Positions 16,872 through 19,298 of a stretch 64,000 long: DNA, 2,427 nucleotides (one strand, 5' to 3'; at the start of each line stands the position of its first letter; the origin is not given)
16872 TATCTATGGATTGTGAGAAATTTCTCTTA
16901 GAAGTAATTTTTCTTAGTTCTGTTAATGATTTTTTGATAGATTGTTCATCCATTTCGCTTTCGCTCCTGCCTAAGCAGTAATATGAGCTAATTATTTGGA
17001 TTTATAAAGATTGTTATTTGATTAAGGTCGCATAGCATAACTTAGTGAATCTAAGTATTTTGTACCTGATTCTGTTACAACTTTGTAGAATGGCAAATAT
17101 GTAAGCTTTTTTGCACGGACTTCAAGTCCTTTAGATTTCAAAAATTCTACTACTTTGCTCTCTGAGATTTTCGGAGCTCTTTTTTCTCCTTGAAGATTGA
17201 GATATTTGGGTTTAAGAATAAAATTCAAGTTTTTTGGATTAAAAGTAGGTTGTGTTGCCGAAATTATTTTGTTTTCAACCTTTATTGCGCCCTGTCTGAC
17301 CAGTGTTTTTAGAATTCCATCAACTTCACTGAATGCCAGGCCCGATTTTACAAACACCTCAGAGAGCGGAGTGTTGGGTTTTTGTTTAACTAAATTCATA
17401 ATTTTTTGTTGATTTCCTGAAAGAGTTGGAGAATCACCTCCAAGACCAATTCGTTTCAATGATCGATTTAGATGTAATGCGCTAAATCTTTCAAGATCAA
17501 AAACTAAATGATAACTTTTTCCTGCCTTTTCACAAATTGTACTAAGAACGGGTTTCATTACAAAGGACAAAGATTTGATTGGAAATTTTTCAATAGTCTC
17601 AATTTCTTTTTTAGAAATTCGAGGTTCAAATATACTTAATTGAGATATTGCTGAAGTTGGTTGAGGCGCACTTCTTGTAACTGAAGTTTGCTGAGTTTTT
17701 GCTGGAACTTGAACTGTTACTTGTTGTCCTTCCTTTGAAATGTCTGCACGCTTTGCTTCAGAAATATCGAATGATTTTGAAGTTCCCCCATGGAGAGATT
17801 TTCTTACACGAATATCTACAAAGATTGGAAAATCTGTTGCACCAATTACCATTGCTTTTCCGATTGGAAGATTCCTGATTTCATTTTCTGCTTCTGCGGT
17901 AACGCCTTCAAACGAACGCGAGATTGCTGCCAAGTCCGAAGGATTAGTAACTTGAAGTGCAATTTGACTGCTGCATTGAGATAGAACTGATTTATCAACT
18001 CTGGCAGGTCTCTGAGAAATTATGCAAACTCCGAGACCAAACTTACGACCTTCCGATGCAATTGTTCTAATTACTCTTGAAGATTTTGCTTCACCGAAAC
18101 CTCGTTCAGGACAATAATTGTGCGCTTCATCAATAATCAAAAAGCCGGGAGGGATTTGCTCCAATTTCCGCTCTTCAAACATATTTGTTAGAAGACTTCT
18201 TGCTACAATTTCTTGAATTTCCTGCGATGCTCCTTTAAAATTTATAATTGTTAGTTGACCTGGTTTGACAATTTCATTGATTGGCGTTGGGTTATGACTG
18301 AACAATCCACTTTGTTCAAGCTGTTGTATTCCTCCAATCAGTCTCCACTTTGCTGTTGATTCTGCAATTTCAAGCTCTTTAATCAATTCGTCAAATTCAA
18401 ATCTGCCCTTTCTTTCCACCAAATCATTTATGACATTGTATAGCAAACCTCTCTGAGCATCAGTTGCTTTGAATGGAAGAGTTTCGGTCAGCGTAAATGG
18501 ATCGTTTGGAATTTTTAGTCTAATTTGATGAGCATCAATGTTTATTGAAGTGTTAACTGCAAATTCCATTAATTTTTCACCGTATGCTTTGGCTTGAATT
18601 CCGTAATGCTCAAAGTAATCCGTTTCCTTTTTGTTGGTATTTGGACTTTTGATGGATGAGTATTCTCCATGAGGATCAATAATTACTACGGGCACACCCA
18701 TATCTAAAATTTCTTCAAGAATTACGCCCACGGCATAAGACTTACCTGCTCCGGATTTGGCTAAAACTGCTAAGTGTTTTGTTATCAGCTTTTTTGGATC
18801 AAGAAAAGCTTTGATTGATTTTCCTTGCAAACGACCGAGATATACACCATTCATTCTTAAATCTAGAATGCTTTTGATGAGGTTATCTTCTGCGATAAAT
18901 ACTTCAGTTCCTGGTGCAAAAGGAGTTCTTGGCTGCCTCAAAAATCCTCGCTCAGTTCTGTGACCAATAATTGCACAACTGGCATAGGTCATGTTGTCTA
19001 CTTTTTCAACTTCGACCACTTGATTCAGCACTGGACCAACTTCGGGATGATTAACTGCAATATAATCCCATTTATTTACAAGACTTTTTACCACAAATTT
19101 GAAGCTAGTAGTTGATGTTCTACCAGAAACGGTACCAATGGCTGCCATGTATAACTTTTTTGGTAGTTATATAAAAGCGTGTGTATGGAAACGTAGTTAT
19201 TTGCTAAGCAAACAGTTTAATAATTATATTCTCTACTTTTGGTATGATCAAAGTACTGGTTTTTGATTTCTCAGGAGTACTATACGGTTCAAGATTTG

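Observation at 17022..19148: Solitary HerA/FtsK-like ATPase with a 230-aa C-terminal extension, placed directly upstream of the L1-P0-P1 ribosomal genes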

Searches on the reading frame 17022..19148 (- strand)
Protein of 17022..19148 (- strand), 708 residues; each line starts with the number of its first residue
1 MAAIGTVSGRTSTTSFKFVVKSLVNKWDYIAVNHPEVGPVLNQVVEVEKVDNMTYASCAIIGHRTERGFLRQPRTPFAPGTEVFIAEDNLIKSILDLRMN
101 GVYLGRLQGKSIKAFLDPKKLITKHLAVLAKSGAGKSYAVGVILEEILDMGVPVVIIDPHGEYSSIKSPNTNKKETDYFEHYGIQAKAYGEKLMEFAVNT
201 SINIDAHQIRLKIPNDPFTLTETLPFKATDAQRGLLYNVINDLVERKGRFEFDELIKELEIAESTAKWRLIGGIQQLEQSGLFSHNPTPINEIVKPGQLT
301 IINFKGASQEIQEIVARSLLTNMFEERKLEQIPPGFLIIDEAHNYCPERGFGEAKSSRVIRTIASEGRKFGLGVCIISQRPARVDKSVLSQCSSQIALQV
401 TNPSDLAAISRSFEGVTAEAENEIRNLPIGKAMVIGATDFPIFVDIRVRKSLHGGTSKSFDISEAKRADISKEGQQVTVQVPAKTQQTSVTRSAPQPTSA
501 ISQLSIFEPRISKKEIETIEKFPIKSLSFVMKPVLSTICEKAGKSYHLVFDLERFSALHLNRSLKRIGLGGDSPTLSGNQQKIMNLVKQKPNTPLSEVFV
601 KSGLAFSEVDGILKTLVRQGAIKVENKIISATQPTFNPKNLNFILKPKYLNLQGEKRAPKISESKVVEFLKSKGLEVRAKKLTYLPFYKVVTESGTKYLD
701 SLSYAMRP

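Call 5: search_protein_families(library=pfam, proteins=[window:17022-19148:-], max_evalue=0.1)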
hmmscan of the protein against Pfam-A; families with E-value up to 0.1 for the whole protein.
window:17022-19148:- (708 aa): 8 families
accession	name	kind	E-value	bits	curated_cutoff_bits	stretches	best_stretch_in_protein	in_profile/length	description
PF01935.23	DUF87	-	2.2e-35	123.2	23.2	1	102-321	1-218/220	Helicase HerA, central domain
PF05872.18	HerA_C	-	6.1e-07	28.9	22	2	355-442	280-371/502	Helicase HerA-like C-terminal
PF05707.18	Zot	-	5.9e-05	23.1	20.3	1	329-396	78-143/197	Zonular occludens toxin (Zot)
PF00270.35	DEAD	-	0.0022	18.2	26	0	319-354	104-137/167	DEAD/DEAH box helicase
PF12846.13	AAA_10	-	0.0027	17.3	27.5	1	122-165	20-63/362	AAA-like domain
PF00004.35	AAA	-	0.0038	18.1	21.2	1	316-398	42-129/131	ATPase family associated with various cellular activities (AAA)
PF09339.16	HTH_IclR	-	0.028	14.6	22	0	583-622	8-48/52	IclR helix-turn-helix domain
PF02534.20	T4SS-DNA_transf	-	0.074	12.3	20.1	0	86-165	15-84/468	Type IV secretory system Conjugative DNA transfer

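Call 6: search_protein_families(library=ncbifam, proteins=[window:17022-19148:-], max_evalue=0.1)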
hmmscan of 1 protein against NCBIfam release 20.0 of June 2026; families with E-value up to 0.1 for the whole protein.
window:17022-19148:- (708 aa): 15 families
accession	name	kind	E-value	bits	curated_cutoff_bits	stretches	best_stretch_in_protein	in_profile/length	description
NF040819.1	helicase_HerA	equivalog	3.3e-41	141.5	970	2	334-455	403-523/561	DNA double-strand break repair helicase HerA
NF040937.1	HerA_Thermprot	equivalog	2.1e-32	112.2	800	1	70-452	90-467/487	DNA double-strand break repair helicase HerA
NF042943.1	HerA_antiphage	equivalog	2.2e-28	99.1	800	2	299-450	396-551/566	anti-phage-associated helicase HerA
NF042944.1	HerA_antiphage_2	equivalog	1e-25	90.6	850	2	325-446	420-542/576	anti-phage-associated helicase HerA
NF053655.1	CedD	equivalog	4.1e-23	81.9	600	1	120-447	218-524/527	DNA-translocating ATPase CedD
NF041017.1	DNA_import_CedB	equivalog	3.9e-06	25.8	700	1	95-379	247-514/590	DNA import protein CedB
NF045975.1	VirB4_plasma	equivalog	1.1e-05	23.3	590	1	125-167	517-559/894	Mbov_0397 family ICE element conjugal transfer ATPase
NF045971.1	conju_CD1110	equivalog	0.00046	18.6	325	1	100-167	392-460/752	VirB4-like conjugal transfer ATPase, CD1110 family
NF033849.1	ser_rich_anae_1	subfamily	0.001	16.5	650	1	336-409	1020-1099/1163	serine-rich protein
TIGR02746.1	TraC-F-type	equivalog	0.0012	16.9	567.05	0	127-159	434-466/800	type IV secretion system protein TraC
TIGR04176.1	MarR_EPS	equivalog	0.0028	17.7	88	1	580-630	6-56/105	MarR family EPS-associated transcriptional regulator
TIGR03925.1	T7SS_EccC_b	equivalog_domain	0.034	12.4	346.55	0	336-417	189-266/564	type VII secretion protein EccCb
TIGR03928.1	T7_EssCb_Firm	equivalog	0.05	11.1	778.4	1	322-409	903-988/1296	type VII secretion protein EssC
NF003210.0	PRK04172.1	equivalog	0.066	12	350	0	581-677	77-170/496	phenylalanine--tRNA ligase subunit alpha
NF053609.1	Sul12a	equivalog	0.075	13.2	150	0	579-627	6-54/103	Sul12a family chromatin-organizing protein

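Call 7: find_homologous_proteins(query=window:17022-19148:-, max_evalue=0.00001)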
Query window:17022-19148:- (708 aa): 2619 proteins with E <= 0.00001 among 8000 candidates; the best 120 are listed.
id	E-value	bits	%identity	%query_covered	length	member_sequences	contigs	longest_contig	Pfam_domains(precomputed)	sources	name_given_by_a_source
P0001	0.0e+0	1477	93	100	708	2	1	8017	PF01935.24,PF05707.19,PF05872.19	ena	-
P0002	0.0e+0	1461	93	100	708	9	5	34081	PF01935.24,PF05707.19,PF05872.19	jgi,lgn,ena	-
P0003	0.0e+0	1450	91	100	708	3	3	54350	PF01935.24,PF05872.19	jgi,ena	-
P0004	0.0e+0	1444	91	100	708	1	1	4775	PF01935.24,PF05872.19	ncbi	-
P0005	0.0e+0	1443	91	100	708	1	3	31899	PF01935.24,PF05872.19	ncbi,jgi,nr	ncbi:MAG: hypothetical protein CXT77_01200 [uncultured DHVE6 group euryarchaeote]|jgi:DNA helicase H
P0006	0.0e+0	1437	91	100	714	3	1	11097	PF01935.24,PF05707.19,PF05872.19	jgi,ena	-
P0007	0.0e+0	1295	80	100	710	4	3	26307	PF01935.24,PF05872.19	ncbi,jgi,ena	-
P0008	0.0e+0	1279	80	100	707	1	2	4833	PF01935.24,PF05872.19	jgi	-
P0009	0.0e+0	1279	80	100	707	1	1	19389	PF01935.24,PF05707.19,PF05872.19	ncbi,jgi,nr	ncbi:MAG: hypothetical protein CXT77_01390 [uncultured DHVE6 group euryarchaeote]|nr:MAG: hypothetic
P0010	0.0e+0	1277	80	100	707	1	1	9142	PF01935.24,PF05707.19,PF05872.19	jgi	-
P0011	0.0e+0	1273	79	100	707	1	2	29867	PF01935.24,PF05707.19,PF05872.19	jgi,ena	-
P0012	0.0e+0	1271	79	100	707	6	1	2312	PF01935.24,PF05872.19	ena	-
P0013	0.0e+0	1258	78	100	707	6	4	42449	PF01935.24,PF05872.19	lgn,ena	-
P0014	0.0e+0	1074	69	100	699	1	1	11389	PF01935.24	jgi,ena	-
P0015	0.0e+0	1067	68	100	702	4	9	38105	PF01935.24,PF05872.19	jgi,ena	-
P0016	0.0e+0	1066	67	100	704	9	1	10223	PF01935.24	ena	-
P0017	0.0e+0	1065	68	100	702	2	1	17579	PF01935.24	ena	-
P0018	0.0e+0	1061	68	100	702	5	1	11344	PF01935.24,PF05872.19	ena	-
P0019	0.0e+0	1056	68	100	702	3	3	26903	PF01935.24,PF05872.19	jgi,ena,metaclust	metaclust:\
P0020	0.0e+0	1056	68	100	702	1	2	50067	PF01935.24,PF05872.19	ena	-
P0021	0.0e+0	1055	67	100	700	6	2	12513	PF01935.24,PF05872.19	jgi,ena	-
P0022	0.0e+0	1046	67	100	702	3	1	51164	PF01935.24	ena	-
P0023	1.6e-289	980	64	99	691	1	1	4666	PF01935.24,PF05872.19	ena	-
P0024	7.1e-289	978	64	99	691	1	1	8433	PF01935.24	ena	-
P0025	1.0e-288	977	64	99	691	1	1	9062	PF01935.24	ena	-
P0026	1.5e-288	977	64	99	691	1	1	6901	PF01935.24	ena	-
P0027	2.1e-288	976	64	99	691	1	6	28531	PF01935.24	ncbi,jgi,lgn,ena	ncbi:MAG: ATP-binding protein [Candidatus Woesearchaeota archaeon]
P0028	3.3e-288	976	64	99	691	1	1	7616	PF01935.24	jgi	jgi:DNA helicase HerA-like ATPase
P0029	7.6e-288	974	64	99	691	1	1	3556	PF01935.24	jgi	-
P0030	7.8e-288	974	64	99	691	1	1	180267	PF01935.24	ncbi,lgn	-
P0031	2.3e-287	973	64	99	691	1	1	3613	PF01935.24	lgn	-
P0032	2.1e-286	970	64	99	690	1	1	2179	PF01935.24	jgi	-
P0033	3.5e-283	959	63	99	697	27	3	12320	PF01935.24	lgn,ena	-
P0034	1.4e-265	901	79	73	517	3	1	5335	PF01935.24,PF05707.19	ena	-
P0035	2.1e-239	814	54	100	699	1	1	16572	PF01935.24,PF05872.19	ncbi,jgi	-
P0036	5.4e-239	813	53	100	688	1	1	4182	PF01935.24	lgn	-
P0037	9.5e-239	812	53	99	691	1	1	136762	PF01935.24,PF05872.19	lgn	-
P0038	3.6e-237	807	53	100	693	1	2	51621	PF01935.24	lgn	-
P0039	5.4e-237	806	51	100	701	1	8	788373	PF01935.24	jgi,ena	jgi:uncharacterized protein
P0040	8.9e-237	806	52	100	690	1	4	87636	PF01935.24,PF05872.19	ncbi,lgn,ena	-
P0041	3.4e-236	804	53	100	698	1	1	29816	PF01935.24,PF05872.19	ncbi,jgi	-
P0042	2.2e-234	798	51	100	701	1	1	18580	PF01935.24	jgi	-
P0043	1.1e-233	796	51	100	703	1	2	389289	PF01935.24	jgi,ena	jgi:uncharacterized protein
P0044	3.8e-231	787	51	100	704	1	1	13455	PF01935.24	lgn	-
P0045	6.5e-231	786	49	100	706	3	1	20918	PF01935.24,PF05872.19,PF12846.14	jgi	jgi:uncharacterized protein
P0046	1.3e-229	782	51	100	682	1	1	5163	PF01935.24,PF05872.19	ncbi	-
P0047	9.5e-228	776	48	100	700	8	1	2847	PF01935.24,PF05872.19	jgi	jgi:uncharacterized protein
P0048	2.1e-227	775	49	100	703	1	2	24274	PF01935.24,PF05872.19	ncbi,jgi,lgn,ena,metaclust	metaclust:\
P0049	9.2e-227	773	50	81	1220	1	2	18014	PF01935.24,PF14528.12,PF14890.12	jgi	-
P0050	9.6e-224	763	49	99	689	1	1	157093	PF01935.24,PF05872.19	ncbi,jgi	-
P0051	5.0e-223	760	48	100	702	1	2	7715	PF01935.24,PF09378.17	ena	-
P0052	1.7e-222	759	50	99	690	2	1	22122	PF01935.24,PF05872.19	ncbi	-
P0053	2.8e-220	751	49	99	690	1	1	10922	PF01935.24,PF05872.19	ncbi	-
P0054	3.8e-215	734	49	100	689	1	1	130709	PF01935.24,PF05872.19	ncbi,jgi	-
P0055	1.1e-212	726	51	99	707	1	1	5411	PF01935.24,PF05872.19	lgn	-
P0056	2.1e-212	725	49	99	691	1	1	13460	PF01935.24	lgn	-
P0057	5.2e-211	721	50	100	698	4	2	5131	PF01935.24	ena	-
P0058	2.1e-208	712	46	99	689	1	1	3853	PF01935.24,PF05872.19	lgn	-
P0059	7.6e-208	710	47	99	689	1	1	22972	PF01935.24,PF05872.19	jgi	-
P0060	1.1e-207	710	46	99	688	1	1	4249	PF01935.24,PF05872.19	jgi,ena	-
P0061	2.0e-207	709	49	100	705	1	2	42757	PF01935.24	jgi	-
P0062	3.2e-207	708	46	99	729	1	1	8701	PF01935.24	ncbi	-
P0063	3.6e-207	708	49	100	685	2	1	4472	PF01935.24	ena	-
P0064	8.9e-207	707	47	99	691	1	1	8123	PF01935.24,PF09378.17,PF12846.14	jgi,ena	-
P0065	5.4e-202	691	47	99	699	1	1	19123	PF01935.24,PF05872.19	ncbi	-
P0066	6.1e-202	691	47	100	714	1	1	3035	PF01935.24,PF05872.19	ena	-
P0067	1.2e-201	690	47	99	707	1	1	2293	PF01935.24,PF05872.19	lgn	-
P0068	4.0e-200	685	46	100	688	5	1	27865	PF01935.24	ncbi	-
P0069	1.3e-198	680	45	99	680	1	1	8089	PF01935.24,PF05872.19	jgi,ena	-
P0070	1.2e-196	673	47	100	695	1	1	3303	PF01935.24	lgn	-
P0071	2.1e-194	666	53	51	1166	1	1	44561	PF01935.24,PF05872.19,PF14528.12,PF14890.12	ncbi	-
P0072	9.4e-194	664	46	99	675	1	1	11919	PF01935.24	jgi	-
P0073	1.2e-193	663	45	99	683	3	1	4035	PF01935.24,PF05872.19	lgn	-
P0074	2.1e-193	662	46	99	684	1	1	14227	PF01935.24,PF05872.19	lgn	-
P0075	1.7e-191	656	46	99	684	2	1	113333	PF01935.24,PF05872.19,PF12846.14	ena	-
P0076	3.8e-189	648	45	99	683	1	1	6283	PF01935.24,PF05872.19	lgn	-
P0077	5.0e-185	635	57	66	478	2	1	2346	PF01935.24,PF05872.19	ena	-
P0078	1.3e-167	577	41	99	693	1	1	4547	PF01935.24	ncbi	-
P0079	1.1e-145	505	46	77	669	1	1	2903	PF01935.24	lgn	-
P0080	1.8e-145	504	45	77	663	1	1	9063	PF01935.24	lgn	-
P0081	8.9e-145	502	42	88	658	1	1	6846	PF01935.24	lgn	-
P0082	1.1e-144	502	41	97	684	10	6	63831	PF01978.26,PF01935.24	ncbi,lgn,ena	ncbi:MAG: DUF87 domain-containing protein [Nanoarchaeota archaeon]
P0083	1.2e-144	501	44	81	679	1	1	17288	PF01935.24,PF05872.19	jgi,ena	-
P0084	1.3e-144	501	45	78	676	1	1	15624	PF01935.24,PF05872.19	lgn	-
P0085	2.8e-144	500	44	77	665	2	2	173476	PF01935.24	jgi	jgi:DNA helicase HerA-like ATPase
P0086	3.4e-144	500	44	77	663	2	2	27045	PF01935.24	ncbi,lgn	ncbi:MAG: ATP-binding protein [Candidatus Woesearchaeota archaeon]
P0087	4.2e-144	500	39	97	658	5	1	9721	PF01935.24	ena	-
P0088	2.2e-143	497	44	77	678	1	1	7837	PF01935.24,PF05872.19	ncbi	-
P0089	3.0e-143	497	42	87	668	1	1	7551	PF01935.24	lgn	-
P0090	4.2e-143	496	45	78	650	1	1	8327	PF01935.24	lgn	-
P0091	4.2e-143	496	45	78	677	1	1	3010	PF01935.24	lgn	-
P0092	1.1e-142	495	40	95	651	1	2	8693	PF01935.24,PF05872.19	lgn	-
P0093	1.5e-142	494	46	78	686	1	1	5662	PF01935.24,PF05872.19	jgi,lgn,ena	-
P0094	1.6e-142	494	40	97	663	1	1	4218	PF01935.24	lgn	-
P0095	2.3e-142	494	42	87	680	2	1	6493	PF01935.24,PF05872.19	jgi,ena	-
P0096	2.6e-142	494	45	78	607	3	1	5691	PF01935.24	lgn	-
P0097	2.8e-142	494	46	76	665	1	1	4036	PF01935.24,PF05872.19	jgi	jgi:DNA helicase HerA-like ATPase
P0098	1.9e-141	491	38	98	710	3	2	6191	PF01935.24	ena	-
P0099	3.1e-141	490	44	77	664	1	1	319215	PF01935.24,PF05872.19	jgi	jgi:DNA helicase HerA-like ATPase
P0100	3.5e-141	490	39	97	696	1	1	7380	PF01935.24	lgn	-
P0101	4.6e-141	489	41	88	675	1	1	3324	PF01935.24,PF05872.19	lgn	-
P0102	4.9e-141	489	44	78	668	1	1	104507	PF01935.24,PF05872.19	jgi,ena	jgi:uncharacterized protein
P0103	5.2e-141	489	40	94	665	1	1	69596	PF01935.24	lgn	-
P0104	7.9e-141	489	45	78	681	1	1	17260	PF01935.24,PF05872.19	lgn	-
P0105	1.1e-140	488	45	76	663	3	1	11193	PF01935.24,PF05872.19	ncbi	-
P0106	1.2e-140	488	43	77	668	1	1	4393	PF01935.24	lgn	-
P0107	1.5e-140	488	39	89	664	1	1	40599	PF01935.24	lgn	-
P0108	1.7e-140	488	39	97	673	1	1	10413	PF01935.24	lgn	-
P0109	2.0e-140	487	45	78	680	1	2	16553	PF01935.24,PF05872.19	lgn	-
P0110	2.6e-140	487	39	97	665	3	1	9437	PF01935.24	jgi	-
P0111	2.7e-140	487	40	94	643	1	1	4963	PF01978.26,PF01935.24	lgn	-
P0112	2.9e-140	487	46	77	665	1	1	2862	PF01935.24,PF05872.19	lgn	-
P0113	3.6e-140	487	40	98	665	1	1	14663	PF01935.24,PF05872.19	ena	-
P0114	4.5e-140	486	44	78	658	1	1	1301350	PF01935.24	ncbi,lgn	-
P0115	7.5e-140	485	44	77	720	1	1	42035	PF01935.24,PF05872.19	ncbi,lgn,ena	-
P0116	9.0e-140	485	44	77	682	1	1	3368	PF01935.24,PF05872.19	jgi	-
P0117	9.3e-140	485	44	79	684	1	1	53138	PF01935.24,PF05872.19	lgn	-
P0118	1.1e-139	485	40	88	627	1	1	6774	PF01935.24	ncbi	-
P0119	1.1e-139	485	41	87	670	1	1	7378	PF01935.24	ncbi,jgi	jgi:DNA helicase HerA-like ATPase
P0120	1.1e-139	485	44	77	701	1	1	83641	PF01935.24,PF05872.19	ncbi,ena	-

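Call 9: find_encoding_contigs(protein=P0114, flank=8000, max_places=2)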
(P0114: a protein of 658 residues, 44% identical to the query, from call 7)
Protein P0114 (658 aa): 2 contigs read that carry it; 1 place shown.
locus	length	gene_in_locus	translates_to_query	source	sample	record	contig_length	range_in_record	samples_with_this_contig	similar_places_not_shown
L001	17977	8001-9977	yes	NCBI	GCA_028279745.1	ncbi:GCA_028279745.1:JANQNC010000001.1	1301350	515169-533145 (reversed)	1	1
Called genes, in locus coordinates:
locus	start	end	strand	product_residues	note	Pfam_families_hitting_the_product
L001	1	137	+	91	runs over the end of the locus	PF00736:EF1_GNE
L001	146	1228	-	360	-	PF02005:TRM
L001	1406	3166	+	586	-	PF00009:GTP_EFTU, PF01926:MMR_HSR1 (weak), PF03029:ATP_bind_1 (weak), PF03144:GTP_EFTU_D2 (weak), PF11987:IF-2, PF14578:GTP_EFTU_D4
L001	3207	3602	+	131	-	PF00520:Ion_trans (faint), PF07885:Ion_trans_2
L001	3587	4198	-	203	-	-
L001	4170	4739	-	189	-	-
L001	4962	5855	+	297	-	PF13185:GAF_2, PF01590:GAF (faint)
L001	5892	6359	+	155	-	PF13636:Methyltranf_PUA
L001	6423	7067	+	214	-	PF13581:HATPase_c_2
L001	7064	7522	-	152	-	PF09183:DUF1947 (weak), PF01472:PUA, PF03657:UPF0113 (weak), PF26292:PUA_elF2D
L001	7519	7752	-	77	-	-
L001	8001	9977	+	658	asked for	PF01935:DUF87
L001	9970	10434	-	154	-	PF08433:KTI12, PF13238:AAA_18 (weak), PF13671:AAA_33, PF13207:AAA_17 (faint)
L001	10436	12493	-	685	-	PF13522:GATase_6, PF13537:GATase_7, PF02540:NAD_synthase (faint), PF00733:Asn_synthase, PF06508:QueC (weak), PF00733:Asn_synthase, PF01902:Diphthami_syn_2_N, PF28410:Diphthami_syn_2_C, +1 more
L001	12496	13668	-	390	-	PF01926:MMR_HSR1, PF02421:FeoB_N, PF16897:MMR_HSR1_Xtn, PF02824:TGS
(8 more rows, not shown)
